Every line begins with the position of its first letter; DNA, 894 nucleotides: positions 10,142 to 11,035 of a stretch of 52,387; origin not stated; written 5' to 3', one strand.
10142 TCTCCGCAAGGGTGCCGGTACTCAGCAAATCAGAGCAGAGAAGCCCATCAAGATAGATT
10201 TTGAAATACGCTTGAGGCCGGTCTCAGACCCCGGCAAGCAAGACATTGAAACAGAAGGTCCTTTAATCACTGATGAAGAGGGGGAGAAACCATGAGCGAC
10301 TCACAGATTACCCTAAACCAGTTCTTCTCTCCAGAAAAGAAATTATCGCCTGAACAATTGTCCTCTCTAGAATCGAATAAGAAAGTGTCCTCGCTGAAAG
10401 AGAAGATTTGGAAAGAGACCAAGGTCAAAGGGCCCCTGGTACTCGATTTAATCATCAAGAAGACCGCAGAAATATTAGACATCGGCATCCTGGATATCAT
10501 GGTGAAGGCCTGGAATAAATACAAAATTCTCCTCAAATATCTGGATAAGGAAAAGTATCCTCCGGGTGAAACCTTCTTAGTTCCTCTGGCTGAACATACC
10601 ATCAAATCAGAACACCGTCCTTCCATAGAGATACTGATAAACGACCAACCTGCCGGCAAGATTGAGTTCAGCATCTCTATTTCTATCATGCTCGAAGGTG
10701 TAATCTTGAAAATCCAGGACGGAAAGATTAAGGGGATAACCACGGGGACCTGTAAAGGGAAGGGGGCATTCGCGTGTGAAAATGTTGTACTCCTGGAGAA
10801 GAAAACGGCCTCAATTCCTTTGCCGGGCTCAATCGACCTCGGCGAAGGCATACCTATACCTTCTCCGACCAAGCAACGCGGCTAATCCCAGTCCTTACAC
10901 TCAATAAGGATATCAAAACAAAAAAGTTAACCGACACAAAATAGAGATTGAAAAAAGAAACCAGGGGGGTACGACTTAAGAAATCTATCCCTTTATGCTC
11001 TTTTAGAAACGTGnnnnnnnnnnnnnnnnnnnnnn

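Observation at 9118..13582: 62-bp promoter/leader duplicated in inverted orientation in front of two convergent operons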

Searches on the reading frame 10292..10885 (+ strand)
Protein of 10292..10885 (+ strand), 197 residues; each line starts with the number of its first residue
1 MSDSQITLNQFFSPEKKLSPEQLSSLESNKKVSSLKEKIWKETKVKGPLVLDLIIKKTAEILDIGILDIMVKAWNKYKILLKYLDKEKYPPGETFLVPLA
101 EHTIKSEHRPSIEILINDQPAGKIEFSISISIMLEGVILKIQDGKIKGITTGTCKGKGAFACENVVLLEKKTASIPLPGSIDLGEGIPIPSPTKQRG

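Call 7: search_protein_families(library=pfam, proteins=[window:10292-10885:+], max_evalue=0.01)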
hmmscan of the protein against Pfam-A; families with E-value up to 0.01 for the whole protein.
window:10292-10885:+ (197 aa): 0 families

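Call 11: search_protein_families(library=ncbifam, proteins=[window:10292-10885:+], max_evalue=0.1)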
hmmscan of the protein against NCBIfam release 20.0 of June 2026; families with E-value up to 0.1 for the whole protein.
window:10292-10885:+ (197 aa): 0 families

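Call 23: find_homologous_proteins(query=window:10292-10885:+, max_evalue=0.001)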
Query window:10292-10885:+ (197 aa): 153 proteins with E <= 0.001 among 329 candidates; the best 120 are listed.
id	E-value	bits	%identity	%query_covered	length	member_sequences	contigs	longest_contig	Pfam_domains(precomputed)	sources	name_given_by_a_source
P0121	4.4e-121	419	100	100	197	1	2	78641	-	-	-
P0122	1.8e-111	388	91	100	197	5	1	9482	-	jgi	-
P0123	1.7e-102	359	84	100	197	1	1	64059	-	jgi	jgi:hypothetical protein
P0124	9.8e-102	356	84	100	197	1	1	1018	-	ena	-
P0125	1.0e-99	350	80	100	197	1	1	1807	-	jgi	jgi:hypothetical protein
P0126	8.5e-84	298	70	99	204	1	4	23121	-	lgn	-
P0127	3.8e-79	283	70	96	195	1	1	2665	-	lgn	-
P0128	3.6e-78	279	69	97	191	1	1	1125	-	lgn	-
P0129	1.2e-74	268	66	96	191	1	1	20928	-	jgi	jgi:hypothetical protein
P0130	5.5e-74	266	63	99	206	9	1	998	-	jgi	jgi:hypothetical protein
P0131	7.2e-74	265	64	95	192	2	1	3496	-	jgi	jgi:hypothetical protein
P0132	9.0e-74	265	66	95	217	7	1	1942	-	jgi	-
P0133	1.4e-73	264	63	96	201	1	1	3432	-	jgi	jgi:hypothetical protein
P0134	3.2e-73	263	65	96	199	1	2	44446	-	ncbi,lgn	-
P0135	6.1e-73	262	65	96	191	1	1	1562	-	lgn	-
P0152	5.2e-67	243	61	96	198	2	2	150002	-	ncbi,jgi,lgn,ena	-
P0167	1.1e-64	235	62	97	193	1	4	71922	-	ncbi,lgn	-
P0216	1.1e-56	209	57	96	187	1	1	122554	-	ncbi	-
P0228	2.0e-53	199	50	96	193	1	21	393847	-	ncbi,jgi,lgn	-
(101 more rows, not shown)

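Call 24: find_encoding_contigs(protein=P0123, flank=8000, max_places=3)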
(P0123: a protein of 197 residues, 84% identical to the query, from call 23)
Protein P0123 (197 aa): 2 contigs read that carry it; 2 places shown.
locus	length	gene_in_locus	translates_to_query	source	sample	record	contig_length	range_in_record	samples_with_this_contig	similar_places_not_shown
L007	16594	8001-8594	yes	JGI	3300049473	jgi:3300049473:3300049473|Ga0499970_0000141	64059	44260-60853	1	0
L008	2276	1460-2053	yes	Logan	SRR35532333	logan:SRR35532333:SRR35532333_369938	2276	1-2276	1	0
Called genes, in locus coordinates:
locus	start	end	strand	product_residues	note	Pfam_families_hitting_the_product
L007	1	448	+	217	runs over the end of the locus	PF12225:DUF5981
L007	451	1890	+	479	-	PF25323:6TM_PilS (weak), PF00512:HisKA, PF02518:HATPase_c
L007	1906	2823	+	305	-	PF02219:MTHFR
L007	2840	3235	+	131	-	PF00072:Response_reg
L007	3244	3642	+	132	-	PF00072:Response_reg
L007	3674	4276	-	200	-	PF02887:PK_C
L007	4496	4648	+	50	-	-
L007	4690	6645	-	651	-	PF00890:FAD_binding_2, PF01134:GIDA (weak), PF01266:DAO, PF07992:Pyr_redox_2 (weak), PF12831:FAD_oxidored, PF13450:NAD_binding_8 (weak)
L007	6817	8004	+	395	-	-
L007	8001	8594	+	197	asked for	-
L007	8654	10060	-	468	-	PF00753:Lactamase_B, PF23023:Anti-Pycsar_Apyc1 (weak), PF12706:Lactamase_B_2 (weak), PF16661:Lactamase_B_6, PF10996:Beta-Casp, PF07521:RMMBL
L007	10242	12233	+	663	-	PF00890:FAD_binding_2, PF01266:DAO, PF03486:HI0933_like (faint), PF12831:FAD_oxidored, PF02910:Succ_DH_flav_C (weak)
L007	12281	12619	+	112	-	PF13187:Fer4_9 (faint), PF14697:Fer4_21 (faint), PF00037:Fer4 (weak), PF13237:Fer4_10 (weak), PF12838:Fer4_7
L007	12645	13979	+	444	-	PF01208:URO-D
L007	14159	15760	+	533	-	PF00496:SBP_bac_5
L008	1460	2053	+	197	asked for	-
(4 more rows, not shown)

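Call 25: find_encoding_contigs(protein=P0122, flank=8000, max_places=3)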
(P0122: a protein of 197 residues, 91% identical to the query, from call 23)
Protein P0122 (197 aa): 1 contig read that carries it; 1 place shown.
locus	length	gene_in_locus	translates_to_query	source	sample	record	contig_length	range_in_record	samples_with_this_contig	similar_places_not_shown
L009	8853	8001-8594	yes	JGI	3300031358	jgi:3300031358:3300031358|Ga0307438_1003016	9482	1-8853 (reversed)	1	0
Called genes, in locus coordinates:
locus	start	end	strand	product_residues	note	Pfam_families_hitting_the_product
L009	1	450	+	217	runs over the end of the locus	PF12225:DUF5981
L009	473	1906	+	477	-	PF00512:HisKA, PF02518:HATPase_c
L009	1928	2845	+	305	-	PF02219:MTHFR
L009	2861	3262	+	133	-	PF00072:Response_reg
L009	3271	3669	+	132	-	PF00072:Response_reg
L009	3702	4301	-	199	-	PF02887:PK_C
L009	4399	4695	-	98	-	PF00037:Fer4 (faint), PF12838:Fer4_7 (weak)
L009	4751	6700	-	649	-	PF00890:FAD_binding_2, PF01134:GIDA (weak), PF01266:DAO, PF07992:Pyr_redox_2 (weak), PF12831:FAD_oxidored, PF13450:NAD_binding_8 (weak)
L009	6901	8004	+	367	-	-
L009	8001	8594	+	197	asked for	-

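Call 26: find_encoding_contigs(protein=P0126, flank=8000, max_places=4)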
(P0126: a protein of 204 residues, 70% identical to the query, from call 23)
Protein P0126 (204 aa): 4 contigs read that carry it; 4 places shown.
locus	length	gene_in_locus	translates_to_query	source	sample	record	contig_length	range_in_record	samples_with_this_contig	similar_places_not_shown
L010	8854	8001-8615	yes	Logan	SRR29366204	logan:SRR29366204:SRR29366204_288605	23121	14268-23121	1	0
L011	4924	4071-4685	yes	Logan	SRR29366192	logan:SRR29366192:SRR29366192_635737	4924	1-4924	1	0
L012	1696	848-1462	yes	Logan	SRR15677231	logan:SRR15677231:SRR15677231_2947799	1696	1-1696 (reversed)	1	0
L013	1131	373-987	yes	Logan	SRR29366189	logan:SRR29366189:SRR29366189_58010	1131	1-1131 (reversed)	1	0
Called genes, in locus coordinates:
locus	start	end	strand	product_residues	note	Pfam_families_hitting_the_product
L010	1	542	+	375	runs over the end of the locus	-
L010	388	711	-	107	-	-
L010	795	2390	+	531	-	-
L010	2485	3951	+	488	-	PF00045:Hemopexin (faint)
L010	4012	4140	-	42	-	-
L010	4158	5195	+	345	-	PF14252:DUF4347 (weak)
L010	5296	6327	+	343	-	-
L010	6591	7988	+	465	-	PF07705:CARDB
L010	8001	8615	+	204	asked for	-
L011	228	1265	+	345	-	PF14252:DUF4347 (weak)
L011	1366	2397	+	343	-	-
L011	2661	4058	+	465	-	PF07705:CARDB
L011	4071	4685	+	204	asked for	-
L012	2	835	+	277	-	?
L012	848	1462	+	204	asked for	-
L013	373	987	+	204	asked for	-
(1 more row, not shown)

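Call 55: search_solved_structures(query=A4, max_evalue=1)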
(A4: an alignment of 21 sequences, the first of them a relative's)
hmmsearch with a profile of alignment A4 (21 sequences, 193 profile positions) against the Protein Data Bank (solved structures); distinct sequences matched with E-value up to 1: 0.

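Call 60: search_protein_families(library=padloc, proteins=[window:10292-10885:+], max_evalue=0.01)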
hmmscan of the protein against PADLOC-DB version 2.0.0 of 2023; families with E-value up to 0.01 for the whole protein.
window:10292-10885:+ (197 aa): 0 families

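Call 61: predict_structure(alignment_id=A4)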
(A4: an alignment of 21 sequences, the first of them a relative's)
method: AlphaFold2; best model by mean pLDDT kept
length: 197 residues; sequences in the alignment: 21
mean_pLDDT: 81.9   pTM: 0.70
mean pLDDT of the five models: 81.9, 80.4, 79.4, 79.2, 77.9
residues with pLDDT >= 90: 29; 70-90: 146; 50-70: 15; < 50: 7
segments of 3 or more residues with pLDDT < 50: 1-3, 194-197
pLDDT, mean of each block of 10 residues (from residue 1): 65 70 85 84 72 80 84 79 86 88 88 85 90 89 90 88 87 83 86 50
secondary structure, 60 per line:
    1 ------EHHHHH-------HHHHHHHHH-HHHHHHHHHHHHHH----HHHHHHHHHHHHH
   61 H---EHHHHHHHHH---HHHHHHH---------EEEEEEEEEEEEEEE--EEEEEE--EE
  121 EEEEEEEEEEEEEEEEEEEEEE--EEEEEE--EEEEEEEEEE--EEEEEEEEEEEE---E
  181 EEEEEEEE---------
elements in order: H8-12 H20-28 H30-43 H48-61 H66-74 H78-84 E94-108 E111-116 E119-142 E145-150 E153-162 E165-176 E180-188

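Call 63: fold_search(model_id=the predicted structure, library=pdb)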
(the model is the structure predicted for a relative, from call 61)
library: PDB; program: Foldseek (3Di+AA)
matches with E <= 10: 562; with E <= 0.001: 0
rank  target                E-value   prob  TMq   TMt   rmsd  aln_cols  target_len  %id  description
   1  8jyw_A                2.7e-02  0.21  0.15  0.12  15.2       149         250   10  Cryo-EM structure of the gasdermin pore from Trichoplax adhaerens (released 2024-05-01)
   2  8gtn_A                3.7e-02  0.12  0.14  0.13  13.1       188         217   11  Cryo-EM structure of the gasdermin B pore (released 2023-04-12)
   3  8ucr_MT               5.9e-02  0.14  0.18  0.11  35.3       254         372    7  PhiCb5 maturation protein with Caulobacter crescentus bNY30a pili (released 2024-05-15)
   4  6cb8                  9.0e-02  0.14  0.16  0.14  11.9       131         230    8  Cryo-EM structure of the Gasdermin A3 membrane pore (released 2018-04-25)
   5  8jyz_A                9.0e-02  0.12  0.17  0.16  10.8       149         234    9  Cryo-EM structure of RCD-1 pore from Neurospora crassa (released 2024-05-01)
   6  6vfe_A                9.6e-02  0.05  0.12  0.11  16.7       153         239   11  Gasdermin D pore (released 2021-04-21)
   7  9h5m_A                1.0e-01  0.41  0.23  0.20  12.2       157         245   11  Cryo-EM structure of Gasdermin-E (released 2025-11-05)
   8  2q78_A                1.1e-01  0.15  0.13  0.18  12.4        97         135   12  Crystal structure of a thioesterase-like protein (tm0581) from thermotoga maritima msb8 at 2.20 A resolution (released 2007-06-19)
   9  5dz8_A                1.1e-01  0.12  0.15  0.17  11.1       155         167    6  Streptococcus agalactiae AgI/II polypeptide BspA variable (V) domain (released 2016-06-22)
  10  2gf6_D                1.1e-01  0.10  0.11  0.17  12.3       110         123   20  CRYSTAL STRUCTURE OF A PUTATIVE THIOESTERASE (SSO2295) FROM SULFOLOBUS SOLFATARICUS AT 1.91 A RESOLUTION (released 2006-04-18)
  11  2q78_D                1.5e-01  0.15  0.15  0.20  10.9        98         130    8  Crystal structure of a thioesterase-like protein (tm0581) from thermotoga maritima msb8 at 2.20 A resolution (released 2007-06-19)
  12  7nyd_G                1.5e-01  0.08  0.13  0.07  15.3       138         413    9  cryoEM structure of 2C9-sMAC (released 2021-10-06)
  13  7nyc_H                1.7e-01  0.06  0.12  0.07  13.6       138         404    7  cryoEM structure of 3C9-sMAC (released 2021-10-06)
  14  5byu_A                2.1e-01  0.08  0.13  0.18  11.2       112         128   13  Crystal structure of unnamed thioesterase Ipg2867 from Legionella pneumophila (released 2015-06-24)
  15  5byu_G                2.5e-01  0.15  0.16  0.24  12.3       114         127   10  Crystal structure of unnamed thioesterase Ipg2867 from Legionella pneumophila (released 2015-06-24)
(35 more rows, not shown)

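Call 66: list_cluster_members(proteins=[P0134, P0152, P0167, P0216, P0228, P0007, P0012, P0005])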
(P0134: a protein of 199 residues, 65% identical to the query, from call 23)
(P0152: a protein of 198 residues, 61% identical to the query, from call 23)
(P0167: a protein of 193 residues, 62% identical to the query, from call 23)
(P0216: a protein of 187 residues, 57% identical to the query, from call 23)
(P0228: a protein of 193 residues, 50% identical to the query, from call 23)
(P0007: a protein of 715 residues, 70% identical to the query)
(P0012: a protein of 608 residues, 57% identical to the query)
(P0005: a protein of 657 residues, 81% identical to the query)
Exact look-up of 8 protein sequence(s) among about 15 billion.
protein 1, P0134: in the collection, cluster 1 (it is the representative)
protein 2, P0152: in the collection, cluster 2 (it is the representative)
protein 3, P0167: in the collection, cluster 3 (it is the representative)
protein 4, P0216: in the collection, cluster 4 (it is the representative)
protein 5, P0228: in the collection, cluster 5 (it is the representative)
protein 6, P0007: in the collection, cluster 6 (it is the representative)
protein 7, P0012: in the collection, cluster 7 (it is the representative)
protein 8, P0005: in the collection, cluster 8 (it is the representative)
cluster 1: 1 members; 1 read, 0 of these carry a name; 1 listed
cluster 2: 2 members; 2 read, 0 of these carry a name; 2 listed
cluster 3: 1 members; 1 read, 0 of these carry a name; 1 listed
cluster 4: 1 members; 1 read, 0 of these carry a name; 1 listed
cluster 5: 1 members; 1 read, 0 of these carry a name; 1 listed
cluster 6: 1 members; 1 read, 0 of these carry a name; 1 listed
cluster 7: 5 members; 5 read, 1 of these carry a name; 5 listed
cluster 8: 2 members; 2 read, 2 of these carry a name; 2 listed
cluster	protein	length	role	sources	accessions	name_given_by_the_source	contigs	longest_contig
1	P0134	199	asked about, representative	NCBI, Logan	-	-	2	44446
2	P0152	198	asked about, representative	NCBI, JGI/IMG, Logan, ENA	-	-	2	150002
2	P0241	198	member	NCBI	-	-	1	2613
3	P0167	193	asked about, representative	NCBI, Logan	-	-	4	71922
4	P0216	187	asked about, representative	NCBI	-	-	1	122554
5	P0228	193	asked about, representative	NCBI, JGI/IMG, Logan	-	-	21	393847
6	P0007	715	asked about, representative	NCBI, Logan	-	-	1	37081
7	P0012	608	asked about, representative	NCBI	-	-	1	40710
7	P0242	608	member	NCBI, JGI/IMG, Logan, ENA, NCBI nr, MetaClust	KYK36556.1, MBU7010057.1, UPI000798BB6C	MAG: radical SAM protein [Theionarchaea archaeon] | MAG: hypothetical protein AYK19_22175 [Theionarchaea archaeon DG-70-1] | status=active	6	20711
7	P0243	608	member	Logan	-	-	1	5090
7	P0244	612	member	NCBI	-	-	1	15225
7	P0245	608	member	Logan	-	-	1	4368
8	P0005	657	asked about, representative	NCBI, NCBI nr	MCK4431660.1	MAG: PqqD family peptide modification chaperone [Candidatus Aminicenantes bacterium] | PqqD family peptide modification chaperone [Candidatus Aminicenantes bacterium]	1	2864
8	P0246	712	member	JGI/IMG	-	anaerobic magnesium-protoporphyrin IX monomethyl ester cyclase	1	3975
